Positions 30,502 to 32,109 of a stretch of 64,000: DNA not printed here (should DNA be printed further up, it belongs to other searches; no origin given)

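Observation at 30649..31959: Unusual 436-aa protein: HPr phosphocarrier domain at the C-terminus of a large uncharacterised N-terminal region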

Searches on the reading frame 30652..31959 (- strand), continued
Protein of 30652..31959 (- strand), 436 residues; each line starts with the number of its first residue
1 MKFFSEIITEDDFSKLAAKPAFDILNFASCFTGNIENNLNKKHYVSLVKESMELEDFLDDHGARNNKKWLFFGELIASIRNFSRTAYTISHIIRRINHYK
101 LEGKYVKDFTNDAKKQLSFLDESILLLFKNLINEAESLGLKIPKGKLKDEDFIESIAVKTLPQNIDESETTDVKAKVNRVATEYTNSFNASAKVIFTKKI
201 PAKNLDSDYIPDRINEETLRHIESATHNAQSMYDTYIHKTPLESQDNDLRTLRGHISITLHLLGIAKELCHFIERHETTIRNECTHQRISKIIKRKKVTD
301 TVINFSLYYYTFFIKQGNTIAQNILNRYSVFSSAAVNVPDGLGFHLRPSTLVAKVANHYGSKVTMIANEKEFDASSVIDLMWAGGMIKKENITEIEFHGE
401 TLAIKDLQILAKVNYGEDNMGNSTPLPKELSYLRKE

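Call 19: fold_search(model_id=the predicted structure, library=pdb)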
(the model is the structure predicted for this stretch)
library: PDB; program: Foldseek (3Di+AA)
matches with E <= 10: 637; with E <= 0.001: 0
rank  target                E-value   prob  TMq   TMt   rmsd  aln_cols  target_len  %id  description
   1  3lfg_B                1.1e-02  1.00  0.18  0.81   1.8        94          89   21  Crystal structure of HPr-C-His from Thermoanaerobacter tengcongensis (released 2010-12-15)
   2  6rn5                  1.1e-02  0.97  0.21  0.29  16.8       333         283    8  PptA from Streptomyces chartreusis (released 2019-06-19)
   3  1pch                  2.4e-02  1.00  0.16  0.70   2.6        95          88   25  STRUCTURAL EVIDENCE FOR THE EVOLUTIONARY DIVERGENCE OF MYCOPLASMA FROM GRAM-POSITIVE BACTERIA: THE HISTIDINE-CONTAINING  (released 1995-10-15)
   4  3le1_A                4.1e-02  1.00  0.17  0.81   1.8        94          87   21  Crystal structure of apoHPr monomer from Thermoanaerobacter tengcongensis (released 2010-12-15)
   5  3le3_A                4.3e-02  1.00  0.17  0.81   1.8        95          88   21  Crystal structure of apoHPr monomer from Thermoanaerobacter tengcongensis (released 2010-12-15)
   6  3lnw_A                5.1e-02  1.00  0.17  0.82   1.7        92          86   21  Close correlation of protein thermostability and self-buried area rate revealed by crystal structure of HPr from Therm (released 2011-02-16)
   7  3ihs_A                8.5e-02  1.00  0.16  0.72   2.4        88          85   19  Crystal Structure of a Phosphocarrier Protein HPr from Bacillus anthracis str. Ames (released 2009-08-11)
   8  3ihs_B                8.8e-02  1.00  0.15  0.67   3.0        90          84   22  Crystal Structure of a Phosphocarrier Protein HPr from Bacillus anthracis str. Ames (released 2009-08-11)
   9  3le1_B                9.6e-02  1.00  0.15  0.74   1.8        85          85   20  Crystal structure of apoHPr monomer from Thermoanaerobacter tengcongensis (released 2010-12-15)
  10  9s8k_G                1.0e-01  1.00  0.15  0.70   3.0        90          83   23  Structure of glycogen phosphorylase - tetrameric form - in complex with HPr from Escherichia coli (released 2026-04-08)
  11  2hpr                  1.1e-01  1.00  0.16  0.70   2.9        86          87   20  HISTIDINE-CONTAINING PHOSPHOCARRIER PROTEIN HPR MUTANT WITH MET 51 REPLACED BY VAL AND SER 83 REPLACED BY CYS (M51V, S83 (released 1993-01-15)
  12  4xwj_B                1.2e-01  1.00  0.15  0.70   2.7        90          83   26  Histidine-containing phosphocarrier protein (HPr) and antisigma factor Rsd complex (released 2015-10-21)
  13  1opd                  1.2e-01  1.00  0.16  0.71   2.9        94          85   20  HISTIDINE-CONTAINING PROTEIN (HPR), MUTANT WITH SER 46 REPLACED BY ASP (S46D) (released 1997-08-20)
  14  1zvv_J                1.2e-01  1.00  0.15  0.61   4.0        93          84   25  Crystal structure of a ccpa-crh-dna complex (released 2006-02-07)
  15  1poh                  1.3e-01  1.00  0.15  0.64   2.9        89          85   24  THE 2.0 ANGSTROMS RESOLUTION STRUCTURE OF ESCHERICHIA COLI HISTIDINE-CONTAINING PHOSPHOCARRIER PROTEIN HPR: A REDETERMIN (released 1994-01-31)
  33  6qva                  3.1e-01  0.57  0.22  0.28  17.4       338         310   10  Crystal structure of a CHAD domain from Chlorobium tepidum in complex with inorganic polyphosphate (released 2019-05-29)
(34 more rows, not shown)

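Call 23: search_protein_families(library=pfam, alignment_id=A1, max_evalue=10)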
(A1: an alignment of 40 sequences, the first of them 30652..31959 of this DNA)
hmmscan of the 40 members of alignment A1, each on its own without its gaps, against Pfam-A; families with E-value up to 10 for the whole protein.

A. member 1, window:30652-31959:- (436 aa): 2 families
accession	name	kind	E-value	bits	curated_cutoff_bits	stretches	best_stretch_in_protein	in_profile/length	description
PF00381.24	PTS-HPr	-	4e-08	33.6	23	1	335-400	4-66/81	PTS HPr component phosphorylation site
PF14163.11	SieB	-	0.0087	16.1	26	1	64-138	29-96/147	Super-infection exclusion protein B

B. families by the number of members that match (of 40 scanned): 25 families
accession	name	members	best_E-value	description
PF00381.24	PTS-HPr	40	4e-08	PTS HPr component phosphorylation site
PF14163.11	SieB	4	0.0087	Super-infection exclusion protein B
PF11625.14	DUF3253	2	0.00055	Protein of unknown function (DUF3253)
PF07431.17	DUF1512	2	0.0057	Protein of unknown function (DUF1512) N-terminal domain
PF11291.13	DUF3091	2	0.054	Protein of unknown function (DUF3091)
PF21057.2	Hikeshi-like_C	1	0.0048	Hikeshi-like, C-terminal domain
PF23100.1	DUF2096_N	1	0.011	DUF2096 N-terminal four-helical bundle domain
PF07964.16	Red1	1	0.02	Rec10 / Red1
PF10189.15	Ints3_N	1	0.026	Integrator complex subunit 3 N-terminal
PF06851.17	DUF1247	1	0.029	Protein of unknown function (DUF1247)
PF01347.28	Vitellogenin_N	1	0.035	Lipoprotein amino terminal region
PF06440.16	DNA_pol3_theta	1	0.038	DNA polymerase III, theta subunit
PF09447.15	Cnl2_NKP2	1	0.044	Cnl2/NKP2 family protein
PF17784.7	Sulfotransfer_4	1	0.057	Sulfotransferase domain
PF17341.8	DUF5371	1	0.077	Family of unknown function (DUF5371)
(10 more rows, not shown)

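Call 58: find_encoding_contigs(protein=P0116, flank=10000, max_places=3)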
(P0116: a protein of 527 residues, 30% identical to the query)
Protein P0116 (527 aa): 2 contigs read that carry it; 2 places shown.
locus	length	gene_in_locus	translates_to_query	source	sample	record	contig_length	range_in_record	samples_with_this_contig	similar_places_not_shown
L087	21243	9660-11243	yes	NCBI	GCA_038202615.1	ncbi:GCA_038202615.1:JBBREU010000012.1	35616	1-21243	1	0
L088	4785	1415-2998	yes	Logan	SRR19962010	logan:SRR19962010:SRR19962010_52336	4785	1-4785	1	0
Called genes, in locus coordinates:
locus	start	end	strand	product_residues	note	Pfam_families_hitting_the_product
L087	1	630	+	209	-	?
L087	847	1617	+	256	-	PF07638:Sigma70_ECF, PF04542:Sigma70_r2, PF04545:Sigma70_r4, PF08281:Sigma70_r4_2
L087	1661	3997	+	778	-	PF03872:RseA_N (weak), PF13490:zf-HC2 (weak)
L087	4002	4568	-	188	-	-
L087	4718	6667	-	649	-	PF01336:tRNA_anti-codon, PF00152:tRNA-synt_2, PF02938:GAD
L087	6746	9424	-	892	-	PF01882:DUF58 (faint), PF05762:VWA_CoxE (weak), PF00092:VWA, PF13519:VWA_2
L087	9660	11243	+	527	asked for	-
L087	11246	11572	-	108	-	PF02641:DUF190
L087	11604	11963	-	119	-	PF02537:CRCB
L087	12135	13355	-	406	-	PF05684:DUF819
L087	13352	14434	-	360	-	PF13378:MR_MLE_C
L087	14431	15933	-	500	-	PF12912:N_NLPC_P60, PF12913:SH3_6, PF12914:SH3_7, PF00877:NLPC_P60 (weak)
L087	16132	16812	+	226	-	-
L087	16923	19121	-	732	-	PF13614:AAA_31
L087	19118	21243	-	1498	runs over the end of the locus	PF07719:TPR_2 (faint), PF13371:TPR_9 (faint), PF13428:TPR_14 (faint), PF13431:TPR_17 (faint), PF13432:TPR_16 (faint), PF17874:TPR_MalT (faint), PF21033:RMD1-3 (faint), PF14559:TPR_19 (weak), +14 more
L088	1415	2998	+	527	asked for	-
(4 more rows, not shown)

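Call 59: find_encoding_contigs(protein=P0117, flank=10000, max_places=3)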
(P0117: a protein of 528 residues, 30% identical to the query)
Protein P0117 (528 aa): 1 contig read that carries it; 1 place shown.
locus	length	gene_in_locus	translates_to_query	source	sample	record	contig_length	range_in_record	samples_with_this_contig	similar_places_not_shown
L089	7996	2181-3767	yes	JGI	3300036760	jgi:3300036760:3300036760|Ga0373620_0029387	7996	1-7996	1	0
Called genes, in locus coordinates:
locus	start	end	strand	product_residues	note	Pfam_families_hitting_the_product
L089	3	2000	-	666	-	?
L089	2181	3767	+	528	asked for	-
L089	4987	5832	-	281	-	-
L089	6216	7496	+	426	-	PF06134:RhaA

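Call 62: search_protein_families(library=padloc, proteins=[window:30652-31959:-, P0108], max_evalue=0.1)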
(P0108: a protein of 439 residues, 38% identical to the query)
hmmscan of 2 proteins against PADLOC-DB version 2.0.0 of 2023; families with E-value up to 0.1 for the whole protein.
window:30652-31959:- (436 aa): 0 families

P0108 (439 aa): 0 families

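Call 63: search_protein_families(library=phrogs, proteins=[window:30652-31959:-, P0108], max_evalue=0.1)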
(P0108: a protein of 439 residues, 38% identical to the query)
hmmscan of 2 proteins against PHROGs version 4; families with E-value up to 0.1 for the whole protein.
window:30652-31959:- (436 aa): 0 families

P0108 (439 aa): 0 families
